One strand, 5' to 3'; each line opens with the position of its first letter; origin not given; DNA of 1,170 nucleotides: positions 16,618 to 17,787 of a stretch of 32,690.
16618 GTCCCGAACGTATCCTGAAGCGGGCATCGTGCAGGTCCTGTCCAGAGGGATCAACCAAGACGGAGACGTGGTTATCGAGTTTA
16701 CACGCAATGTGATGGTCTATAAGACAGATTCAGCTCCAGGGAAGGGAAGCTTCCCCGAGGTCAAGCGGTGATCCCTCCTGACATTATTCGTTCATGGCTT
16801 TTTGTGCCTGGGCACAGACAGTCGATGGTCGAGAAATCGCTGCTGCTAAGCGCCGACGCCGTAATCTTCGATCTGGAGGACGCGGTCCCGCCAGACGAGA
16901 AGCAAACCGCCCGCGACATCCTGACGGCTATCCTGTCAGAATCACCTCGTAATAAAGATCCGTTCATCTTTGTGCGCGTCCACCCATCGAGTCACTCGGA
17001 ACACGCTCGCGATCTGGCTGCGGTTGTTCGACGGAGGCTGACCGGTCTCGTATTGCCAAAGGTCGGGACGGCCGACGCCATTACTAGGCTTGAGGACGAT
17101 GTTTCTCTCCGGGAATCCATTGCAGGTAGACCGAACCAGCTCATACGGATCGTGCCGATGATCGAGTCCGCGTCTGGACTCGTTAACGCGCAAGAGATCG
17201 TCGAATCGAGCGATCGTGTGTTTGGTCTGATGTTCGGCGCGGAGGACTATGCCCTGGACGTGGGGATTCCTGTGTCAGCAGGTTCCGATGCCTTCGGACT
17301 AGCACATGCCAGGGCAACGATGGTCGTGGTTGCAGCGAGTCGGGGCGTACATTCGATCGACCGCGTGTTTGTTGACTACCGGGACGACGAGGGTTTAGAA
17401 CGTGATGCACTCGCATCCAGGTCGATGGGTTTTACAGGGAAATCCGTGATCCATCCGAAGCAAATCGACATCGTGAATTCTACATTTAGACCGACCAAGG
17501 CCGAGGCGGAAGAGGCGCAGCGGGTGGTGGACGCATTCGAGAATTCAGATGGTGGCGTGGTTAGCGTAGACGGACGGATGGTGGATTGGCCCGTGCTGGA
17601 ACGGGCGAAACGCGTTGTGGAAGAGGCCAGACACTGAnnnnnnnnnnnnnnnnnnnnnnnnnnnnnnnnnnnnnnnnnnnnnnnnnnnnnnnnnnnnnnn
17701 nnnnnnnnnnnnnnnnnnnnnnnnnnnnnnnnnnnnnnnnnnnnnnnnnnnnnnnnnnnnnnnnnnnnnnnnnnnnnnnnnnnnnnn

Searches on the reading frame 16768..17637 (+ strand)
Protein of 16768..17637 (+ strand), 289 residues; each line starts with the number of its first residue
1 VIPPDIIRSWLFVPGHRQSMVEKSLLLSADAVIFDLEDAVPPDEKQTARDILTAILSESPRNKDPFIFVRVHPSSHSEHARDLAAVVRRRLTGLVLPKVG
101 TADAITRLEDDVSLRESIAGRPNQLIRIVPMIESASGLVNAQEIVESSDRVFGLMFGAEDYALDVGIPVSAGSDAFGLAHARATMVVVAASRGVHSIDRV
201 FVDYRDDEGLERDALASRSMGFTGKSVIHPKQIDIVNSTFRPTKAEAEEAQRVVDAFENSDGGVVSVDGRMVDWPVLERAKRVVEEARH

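Call 3: search_protein_families(library=pfam, proteins=[window:16768-17637:+])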
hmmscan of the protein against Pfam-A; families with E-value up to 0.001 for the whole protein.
window:16768-17637:+ (289 aa): 3 families
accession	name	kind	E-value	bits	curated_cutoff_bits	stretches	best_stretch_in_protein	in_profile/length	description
PF03328.21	HpcH_HpaI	-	6.3e-43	147.1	25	1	8-230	1-221/221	HpcH/HpaI aldolase/citrate lyase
PF15617.12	C-C_Bond_Lyase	-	3.1e-22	79.6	28.4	1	11-287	11-315/320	C-C_Bond_Lyase of the TIM-Barrel fold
PF22484.2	DUF6986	-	0.00012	21.4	27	1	94-196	167-277/408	Domain of unknown function (DUF6986)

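Call 4: search_protein_families(library=ncbifam, proteins=[window:16768-17637:+])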
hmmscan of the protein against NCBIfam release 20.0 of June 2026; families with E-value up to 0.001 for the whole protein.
window:16768-17637:+ (289 aa): 4 families
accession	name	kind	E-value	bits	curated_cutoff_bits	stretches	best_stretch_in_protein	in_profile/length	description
TIGR01588.1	citE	equivalog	1.1e-63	215.1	443.4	1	8-287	4-283/288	citrate (pro-3S)-lyase subunit beta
NF038242.1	RipC_Ccl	equivalog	8e-55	186.2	375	1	7-287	1-268/268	itaconate degradation C-C-lyase RipC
NF041626.1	malyCoAlyase_Halo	equivalog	1.1e-18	67.3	500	1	29-287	34-313/340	L-malyl-CoA/beta-methylmalyl-CoA lyase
NF041315.1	malate_syn_AceB_Halo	equivalog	1.8e-06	26.9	780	1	87-246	108-273/429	malate synthase AceB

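Call 24: find_homologous_proteins(query=window:16768-17637:+, max_evalue=1e-20)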
Query window:16768-17637:+ (289 aa): 5952 proteins with E <= 1e-20 among 8000 candidates; the best 120 are listed.
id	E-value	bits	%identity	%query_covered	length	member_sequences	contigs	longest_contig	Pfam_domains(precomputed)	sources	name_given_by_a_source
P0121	8.3e-180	614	99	100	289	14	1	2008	PF03328.21,PF15617.13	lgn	-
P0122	2.5e-72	262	49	97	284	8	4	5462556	PF03328.21,PF15617.13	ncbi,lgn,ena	-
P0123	6.5e-72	260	47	97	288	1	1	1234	PF03328.21,PF15617.13,PF22484.3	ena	-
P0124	8.2e-72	260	48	97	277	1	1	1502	PF03328.21,PF15617.13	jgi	jgi:citrate lyase subunit beta / citryl-CoA lyase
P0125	2.4e-71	259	49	97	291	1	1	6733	PF03328.21,PF15617.13,PF22484.3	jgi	jgi:citrate lyase subunit beta/citryl-CoA lyase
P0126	3.5e-71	258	48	97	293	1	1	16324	PF03328.21,PF15617.13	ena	-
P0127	9.9e-71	257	49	97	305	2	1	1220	PF03328.21,PF15617.13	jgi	jgi:citrate lyase subunit beta/citryl-CoA lyase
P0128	1.1e-70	256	47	97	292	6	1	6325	PF03328.21,PF15617.13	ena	-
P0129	2.1e-70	255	48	97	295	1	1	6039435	PF03328.21,PF15617.13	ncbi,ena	-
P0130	2.5e-70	255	49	98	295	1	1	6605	PF03328.21,PF15617.13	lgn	-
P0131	4.1e-70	255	47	98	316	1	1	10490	PF03328.21,PF15617.13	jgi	jgi:citrate lyase subunit beta/citryl-CoA lyase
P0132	4.9e-70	254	48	97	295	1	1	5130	PF03328.21,PF15617.13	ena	-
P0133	7.9e-70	254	48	97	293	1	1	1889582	PF03328.21,PF15617.13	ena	-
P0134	8.3e-70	254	48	97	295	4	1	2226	PF03328.21,PF15617.13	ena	-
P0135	8.7e-70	253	47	99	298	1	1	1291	PF03328.21,PF15617.13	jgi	jgi:citrate lyase subunit beta/citryl-CoA lyase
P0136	9.0e-70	253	47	98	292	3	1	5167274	PF03328.21,PF15617.13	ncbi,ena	-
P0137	1.1e-69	253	47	97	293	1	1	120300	PF03328.21,PF15617.13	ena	-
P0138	1.2e-69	253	47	97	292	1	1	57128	PF03328.21,PF15617.13,PF22484.3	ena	-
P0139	1.2e-69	253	47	97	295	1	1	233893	PF03328.21,PF15617.13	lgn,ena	-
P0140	1.6e-69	253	47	97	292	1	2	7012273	PF03328.21,PF15617.13,PF22484.3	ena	-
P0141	1.9e-69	252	47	98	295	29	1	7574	PF03328.21,PF15617.13,PF22484.3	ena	-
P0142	2.2e-69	252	50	97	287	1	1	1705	PF03328.21,PF15617.13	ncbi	-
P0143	3.5e-69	251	47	97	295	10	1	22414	PF03328.21,PF15617.13,PF22484.3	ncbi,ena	-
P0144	3.6e-69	251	46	97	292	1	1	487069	PF03328.21,PF15617.13,PF22484.3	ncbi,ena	-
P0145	6.6e-69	251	48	98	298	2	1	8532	PF03328.21,PF15617.13,PF22484.3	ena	-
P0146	9.8e-69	250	46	97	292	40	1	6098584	PF03328.21,PF15617.13,PF22484.3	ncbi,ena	-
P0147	2.1e-68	249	47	98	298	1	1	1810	PF03328.21,PF15617.13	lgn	-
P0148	2.4e-68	249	45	97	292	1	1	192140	PF03328.21,PF15617.13,PF22484.3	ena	-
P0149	4.6e-68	248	47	98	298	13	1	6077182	PF03328.21,PF15617.13,PF22484.3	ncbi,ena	-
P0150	5.6e-68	248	45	97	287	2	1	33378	PF03328.21,PF15617.13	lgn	-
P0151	6.4e-68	247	46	97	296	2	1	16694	PF03328.21,PF15617.13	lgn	-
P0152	6.7e-68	247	48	98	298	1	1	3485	PF03328.21,PF15617.13,PF22484.3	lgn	-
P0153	8.1e-68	247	46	97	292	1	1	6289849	PF03328.21,PF15617.13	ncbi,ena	-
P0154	8.2e-68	247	48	98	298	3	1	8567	PF03328.21,PF15617.13,PF22484.3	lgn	-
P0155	8.9e-68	247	48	98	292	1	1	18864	PF03328.21,PF15617.13,PF22484.3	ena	-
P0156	1.0e-67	247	48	98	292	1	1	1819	PF03328.21,PF15617.13,PF22484.3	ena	-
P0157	1.3e-67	246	47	96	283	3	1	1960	PF03328.21,PF15617.13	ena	-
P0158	2.5e-67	245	47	98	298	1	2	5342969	PF03328.21,PF15617.13,PF22484.3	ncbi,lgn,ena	-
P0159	4.4e-67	245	47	98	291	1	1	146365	PF03328.21,PF15617.13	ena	-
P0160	6.9e-67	244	47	97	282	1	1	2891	PF03328.21,PF15617.13,PF22484.3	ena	-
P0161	1.7e-66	243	47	98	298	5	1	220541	PF03328.21,PF15617.13,PF22484.3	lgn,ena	-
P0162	4.2e-66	241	45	97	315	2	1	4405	PF03328.21,PF15617.13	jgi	jgi:citrate lyase subunit beta / citryl-CoA lyase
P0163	4.4e-66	241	47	98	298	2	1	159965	PF03328.21,PF15617.13,PF22484.3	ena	-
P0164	4.9e-66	241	46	97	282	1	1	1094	PF03328.21,PF15617.13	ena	-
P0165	5.0e-66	241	47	96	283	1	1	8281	PF03328.21,PF15617.13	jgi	jgi:citrate lyase subunit beta / citryl-CoA lyase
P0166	6.0e-66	241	45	97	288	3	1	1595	PF03328.21,PF15617.13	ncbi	-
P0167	2.8e-65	239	46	97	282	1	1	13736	PF03328.21,PF15617.13,PF22484.3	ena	-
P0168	3.6e-65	238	46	97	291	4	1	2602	PF03328.21,PF15617.13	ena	-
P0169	3.7e-65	238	45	96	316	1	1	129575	PF03328.21,PF15617.13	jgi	jgi:citrate lyase subunit beta/citryl-CoA lyase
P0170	3.9e-65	238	43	98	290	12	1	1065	PF03328.21,PF15617.13,PF22484.3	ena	-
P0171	3.9e-65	238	47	97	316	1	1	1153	PF03328.21,PF15617.13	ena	-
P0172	4.2e-64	235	43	98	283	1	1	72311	PF03328.21,PF15617.13,PF22484.3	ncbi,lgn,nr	ncbi:MAG: CoA ester lyase [Chloroflexi bacterium]|nr:CoA ester lyase [Chloroflexota bacterium]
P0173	4.5e-64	235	46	97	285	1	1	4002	PF03328.21,PF15617.13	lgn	-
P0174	5.4e-64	234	45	98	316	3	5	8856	PF03328.21,PF15617.13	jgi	jgi:citrate lyase subunit beta/citryl-CoA lyase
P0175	6.3e-64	234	44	97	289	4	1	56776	PF03328.21,PF15617.13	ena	-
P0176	6.9e-64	234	45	97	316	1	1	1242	PF03328.21,PF15617.13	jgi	jgi:citrate lyase subunit beta/citryl-CoA lyase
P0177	1.2e-63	233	45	98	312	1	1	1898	PF03328.21,PF15617.13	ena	-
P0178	1.2e-63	233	46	96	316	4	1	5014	PF03328.21,PF15617.13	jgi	-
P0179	1.4e-63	233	45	97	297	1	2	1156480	PF03328.21,PF15617.13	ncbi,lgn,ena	-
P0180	1.5e-63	233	44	97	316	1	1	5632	PF03328.21,PF15617.13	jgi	jgi:citrate lyase subunit beta / citryl-CoA lyase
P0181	1.8e-63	233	44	97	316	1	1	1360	PF03328.21,PF15617.13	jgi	jgi:citrate lyase subunit beta / citryl-CoA lyase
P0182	2.5e-63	232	46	98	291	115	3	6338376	PF03328.21,PF15617.13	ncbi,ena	-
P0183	2.8e-63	232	45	96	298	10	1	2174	PF03328.21,PF15617.13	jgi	-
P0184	3.2e-63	232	45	98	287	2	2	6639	PF03328.21,PF15617.13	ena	-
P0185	3.8e-63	232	45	96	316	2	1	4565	PF03328.21,PF15617.13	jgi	jgi:citrate lyase subunit beta/citryl-CoA lyase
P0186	4.4e-63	231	44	98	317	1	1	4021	PF03328.21,PF15617.13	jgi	jgi:citrate lyase subunit beta/citryl-CoA lyase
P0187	4.9e-63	231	44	97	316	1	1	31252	PF03328.21,PF15617.13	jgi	jgi:citrate lyase subunit beta / citryl-CoA lyase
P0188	5.6e-63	231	45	96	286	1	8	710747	PF03328.21,PF15617.13,PF22484.3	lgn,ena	-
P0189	5.7e-63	231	45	97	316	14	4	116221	PF03328.21,PF15617.13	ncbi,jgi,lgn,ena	ncbi:MAG TPA: CoA ester lyase [Candidatus Limnocylindria bacterium]|jgi:citrate lyase subunit beta/c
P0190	6.2e-63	231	44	97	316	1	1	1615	PF03328.21,PF15617.13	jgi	jgi:citrate lyase subunit beta / citryl-CoA lyase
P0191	8.1e-63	231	46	97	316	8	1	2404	PF03328.21,PF15617.13,PF22484.3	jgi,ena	-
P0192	8.6e-63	231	46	97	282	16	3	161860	PF03328.21,PF15617.13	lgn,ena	-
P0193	9.4e-63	230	46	98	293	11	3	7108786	PF03328.21,PF15617.13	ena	-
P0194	1.1e-62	230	44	97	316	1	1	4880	PF03328.21,PF15617.13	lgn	-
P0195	1.6e-62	230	45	97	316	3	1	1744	PF03328.21,PF15617.13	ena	-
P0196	1.7e-62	230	45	97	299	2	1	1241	PF03328.21,PF15617.13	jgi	jgi:citrate lyase subunit beta/citryl-CoA lyase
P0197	1.8e-62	229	45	97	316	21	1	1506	PF03328.21,PF15617.13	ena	-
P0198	3.4e-62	229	45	97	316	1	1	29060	PF03328.21,PF15617.13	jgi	jgi:citrate lyase subunit beta/citryl-CoA lyase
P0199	4.0e-62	228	41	98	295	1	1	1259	PF03328.21,PF15617.13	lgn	-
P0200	4.1e-62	228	46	97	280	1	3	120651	PF03328.21,PF15617.13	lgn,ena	-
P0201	5.5e-62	228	44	98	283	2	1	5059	PF03328.21,PF15617.13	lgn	-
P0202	5.6e-62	228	44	97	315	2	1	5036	PF03328.21,PF15617.13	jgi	jgi:citrate lyase subunit beta/citryl-CoA lyase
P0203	7.1e-62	228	44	96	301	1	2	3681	PF03328.21,PF15617.13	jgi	jgi:citrate lyase subunit beta / citryl-CoA lyase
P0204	8.1e-62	227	45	97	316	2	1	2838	PF03328.21,PF15617.13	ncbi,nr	ncbi:MAG: CoA ester lyase [Chloroflexota bacterium]|nr:CoA ester lyase [Chloroflexota bacterium]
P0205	9.5e-62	227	44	97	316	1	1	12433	PF03328.21,PF15617.13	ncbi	-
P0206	1.0e-61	227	43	97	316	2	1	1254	PF03328.21,PF15617.13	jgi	-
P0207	1.2e-61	227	44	97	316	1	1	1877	PF03328.21,PF15617.13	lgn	-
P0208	1.3e-61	227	45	97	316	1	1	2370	PF03328.21,PF15617.13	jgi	jgi:citrate lyase subunit beta/citryl-CoA lyase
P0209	1.8e-61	226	45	97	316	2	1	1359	PF03328.21,PF15617.13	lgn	-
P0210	1.9e-61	226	45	97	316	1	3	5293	PF03328.21,PF15617.13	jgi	jgi:citrate lyase subunit beta/citryl-CoA lyase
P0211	2.2e-61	226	45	97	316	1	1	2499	PF03328.21,PF15617.13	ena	-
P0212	3.0e-61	225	47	97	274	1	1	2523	PF03328.21,PF15617.13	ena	-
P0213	3.0e-61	225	44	97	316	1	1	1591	PF03328.21,PF15617.13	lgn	-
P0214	3.8e-61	225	45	97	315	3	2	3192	PF03328.21,PF15617.13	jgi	-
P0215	5.1e-61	225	44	97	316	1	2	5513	PF03328.21,PF15617.13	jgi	jgi:citrate lyase subunit beta / citryl-CoA lyase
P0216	6.3e-61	224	43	97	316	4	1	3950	PF03328.21,PF15617.13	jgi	jgi:citrate lyase subunit beta/citryl-CoA lyase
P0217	6.4e-61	224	44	98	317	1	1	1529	PF03328.21,PF15617.13,PF22484.3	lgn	-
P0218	6.7e-61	224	44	97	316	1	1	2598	PF03328.21,PF15617.13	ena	-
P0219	9.1e-61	224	43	97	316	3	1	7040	PF03328.21,PF15617.13,PF22484.3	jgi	jgi:citrate lyase subunit beta/citryl-CoA lyase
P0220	9.3e-61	224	43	96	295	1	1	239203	PF03328.21,PF15617.13,PF22484.3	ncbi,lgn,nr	ncbi:MAG: CoA ester lyase [Armatimonadetes bacterium]|nr:CoA ester lyase [Armatimonadota bacterium] 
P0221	9.6e-61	224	44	97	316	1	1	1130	PF03328.21,PF15617.13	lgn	-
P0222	1.0e-60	224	44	97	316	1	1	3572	PF03328.21,PF15617.13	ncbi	-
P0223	1.1e-60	224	44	97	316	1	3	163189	PF03328.21,PF15617.13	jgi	jgi:citrate lyase subunit beta/citryl-CoA lyase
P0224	1.1e-60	224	44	97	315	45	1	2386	PF03328.21,PF15617.13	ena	-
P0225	1.2e-60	223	44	97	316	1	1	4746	PF03328.21,PF15617.13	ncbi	-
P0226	1.4e-60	223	44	97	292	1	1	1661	PF03328.21,PF15617.13,PF22484.3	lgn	-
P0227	1.4e-60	223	44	95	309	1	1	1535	PF03328.21,PF15617.13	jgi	-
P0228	1.6e-60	223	44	96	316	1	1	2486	PF03328.21,PF15617.13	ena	-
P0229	1.6e-60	223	44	97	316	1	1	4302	PF03328.21,PF15617.13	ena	-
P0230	1.8e-60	223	42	98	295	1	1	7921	PF03328.21,PF15617.13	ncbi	-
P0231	1.8e-60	223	44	97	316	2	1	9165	PF03328.21,PF15617.13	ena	-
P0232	2.1e-60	223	44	97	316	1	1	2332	PF03328.21,PF15617.13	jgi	jgi:citrate lyase subunit beta/citryl-CoA lyase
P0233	2.2e-60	223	44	97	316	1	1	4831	PF03328.21,PF15617.13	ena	-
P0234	2.4e-60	223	43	97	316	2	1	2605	PF03328.21,PF15617.13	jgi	jgi:citrate lyase subunit beta / citryl-CoA lyase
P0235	3.1e-60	222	47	96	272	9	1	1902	PF03328.21,PF15617.13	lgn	-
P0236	6.5e-60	221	43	98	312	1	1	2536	PF03328.21,PF15617.13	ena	-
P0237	7.3e-60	221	43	98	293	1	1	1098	PF03328.21,PF15617.13,PF22484.3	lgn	-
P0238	1.0e-59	220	44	97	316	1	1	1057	PF03328.21,PF15617.13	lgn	-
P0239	1.2e-59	220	44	97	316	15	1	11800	PF03328.21,PF15617.13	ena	-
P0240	2.3e-59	219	43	97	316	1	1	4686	PF03328.21,PF15617.13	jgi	jgi:citrate lyase subunit beta/citryl-CoA lyase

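Call 25: find_encoding_contigs(protein=P0122, flank=7000, max_places=2)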
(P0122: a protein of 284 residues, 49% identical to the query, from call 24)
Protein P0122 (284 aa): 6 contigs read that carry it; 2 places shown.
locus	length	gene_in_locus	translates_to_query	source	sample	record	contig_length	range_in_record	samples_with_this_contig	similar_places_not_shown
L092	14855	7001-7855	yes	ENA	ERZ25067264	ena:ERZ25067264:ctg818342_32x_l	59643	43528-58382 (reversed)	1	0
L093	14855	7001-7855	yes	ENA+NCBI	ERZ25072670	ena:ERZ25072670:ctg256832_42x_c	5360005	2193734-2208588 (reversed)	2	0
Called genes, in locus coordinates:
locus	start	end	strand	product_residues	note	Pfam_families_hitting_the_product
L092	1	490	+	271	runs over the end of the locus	-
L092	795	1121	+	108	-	PF07244:POTRA (faint)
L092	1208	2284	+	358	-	PF01103:Omp85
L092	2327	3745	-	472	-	PF00939:Na_sulph_symp, PF03600:CitMHS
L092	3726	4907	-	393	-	PF01408:GFO_IDH_MocA, PF22725:GFO_IDH_MocA_C3 (weak), PF02894:GFO_IDH_MocA_C, PF21252:Glyco_hydro_109_C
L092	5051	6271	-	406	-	PF07690:MFS_1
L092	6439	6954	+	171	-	PF19315:MC_hydratase, PF01575:MaoC_dehydratas, PF13452:FAS1_DH_region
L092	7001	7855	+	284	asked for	PF03328:HpcH_HpaI, PF15617:C-C_Bond_Lyase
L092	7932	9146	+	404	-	PF02515:CoA_transf_3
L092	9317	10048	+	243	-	PF05721:PhyH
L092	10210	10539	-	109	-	-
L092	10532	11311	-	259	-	PF13304:AAA_21, PF13175:AAA_15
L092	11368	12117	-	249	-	-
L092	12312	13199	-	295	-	PF18863:AbiJ_NTD4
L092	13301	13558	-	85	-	-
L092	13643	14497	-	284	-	-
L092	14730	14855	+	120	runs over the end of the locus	-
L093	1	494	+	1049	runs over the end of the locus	-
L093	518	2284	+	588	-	PF07244:POTRA (weak), PF08478:POTRA_1 (faint), PF07244:POTRA, PF01103:Omp85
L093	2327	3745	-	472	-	PF00939:Na_sulph_symp, PF03600:CitMHS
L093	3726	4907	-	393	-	PF01408:GFO_IDH_MocA, PF22725:GFO_IDH_MocA_C3 (weak), PF02894:GFO_IDH_MocA_C, PF21252:Glyco_hydro_109_C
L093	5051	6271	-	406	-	PF07690:MFS_1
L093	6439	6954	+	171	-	PF19315:MC_hydratase, PF01575:MaoC_dehydratas, PF13452:FAS1_DH_region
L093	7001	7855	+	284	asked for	PF03328:HpcH_HpaI, PF15617:C-C_Bond_Lyase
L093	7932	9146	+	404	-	PF02515:CoA_transf_3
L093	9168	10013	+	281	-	-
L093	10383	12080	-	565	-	PF03235:GmrSD_N, PF07510:GmrSD_C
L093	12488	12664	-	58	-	-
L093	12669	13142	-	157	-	PF01850:PIN (weak)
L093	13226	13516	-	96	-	PF01909:NTP_transf_2, PF18765:Polbeta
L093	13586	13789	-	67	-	PF15919:HicB_lk_antitox (weak), PF21748:UPF0150 (faint)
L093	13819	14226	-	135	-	-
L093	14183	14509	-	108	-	PF01909:NTP_transf_2, PF18765:Polbeta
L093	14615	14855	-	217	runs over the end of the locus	-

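Call 26: find_encoding_contigs(protein=P0126, flank=7000, max_places=2)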
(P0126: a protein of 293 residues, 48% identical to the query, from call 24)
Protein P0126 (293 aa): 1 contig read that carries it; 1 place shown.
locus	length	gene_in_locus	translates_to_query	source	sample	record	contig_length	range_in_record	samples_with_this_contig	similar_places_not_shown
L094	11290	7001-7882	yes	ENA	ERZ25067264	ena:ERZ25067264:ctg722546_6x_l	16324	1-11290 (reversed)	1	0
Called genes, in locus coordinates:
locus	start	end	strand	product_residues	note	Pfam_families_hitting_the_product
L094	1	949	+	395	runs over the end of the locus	PF02638:GHL10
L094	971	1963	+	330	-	-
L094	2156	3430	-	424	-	PF00171:Aldedh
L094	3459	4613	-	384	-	PF00696:AA_kinase, PF01472:PUA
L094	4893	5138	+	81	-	PF03328:HpcH_HpaI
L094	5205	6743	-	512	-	PF02661:Fic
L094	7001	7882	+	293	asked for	PF03328:HpcH_HpaI, PF15617:C-C_Bond_Lyase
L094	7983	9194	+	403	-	PF01408:GFO_IDH_MocA, PF21252:Glyco_hydro_109_C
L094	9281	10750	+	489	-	PF04734:Ceramidase_alk (weak)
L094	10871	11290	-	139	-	?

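Call 50: search_solved_structures(query=window:16768-17637:+, max_evalue=1e-10)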
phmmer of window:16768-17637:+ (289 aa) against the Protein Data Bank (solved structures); distinct sequences matched with E-value up to 1e-10: 13.
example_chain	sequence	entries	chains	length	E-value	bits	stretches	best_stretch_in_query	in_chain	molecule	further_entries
5ugr_A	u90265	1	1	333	2.9e-35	125.4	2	4-164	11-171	Malyl-CoA lyase/beta-methylmalyl-CoA lyase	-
9nzb_A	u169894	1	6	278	3.5e-35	125.2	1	5-287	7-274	Acyl-CoA lyase beta chain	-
8khl_A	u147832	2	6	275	5.7e-35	124.5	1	5-287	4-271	Probable acyl-CoA lyase beta chain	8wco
5vxc_A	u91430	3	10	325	6.3e-35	124.3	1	8-284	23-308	Citrate lyase subunit beta-like protein, mitochondrial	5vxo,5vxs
3qll_A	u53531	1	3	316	9.3e-35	123.8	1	7-286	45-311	Citrate lyase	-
1sgj_A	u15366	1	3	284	1.8e-33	119.6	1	3-284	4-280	citrate lyase, beta subunit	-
4l9y_A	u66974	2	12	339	7.4e-32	114.2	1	8-287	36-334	Malyl-CoA lyase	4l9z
6aq4_A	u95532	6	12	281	9.9e-30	107.3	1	9-286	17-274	Citrate lyase subunit beta-like protein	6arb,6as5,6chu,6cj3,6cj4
1z6k_A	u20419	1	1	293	1.2e-29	107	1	9-286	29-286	Citrate Lyase beta subunit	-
1u5h_A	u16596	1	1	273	2.6e-26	96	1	9-286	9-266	citE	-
1u5v_A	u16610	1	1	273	2.8e-26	96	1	9-286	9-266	citE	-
4l7z_A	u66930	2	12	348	2.4e-18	70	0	26-169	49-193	HpcH/HpaI aldolase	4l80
6kin_A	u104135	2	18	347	2.5e-17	66.6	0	182-288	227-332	HpcH/HpaI aldolase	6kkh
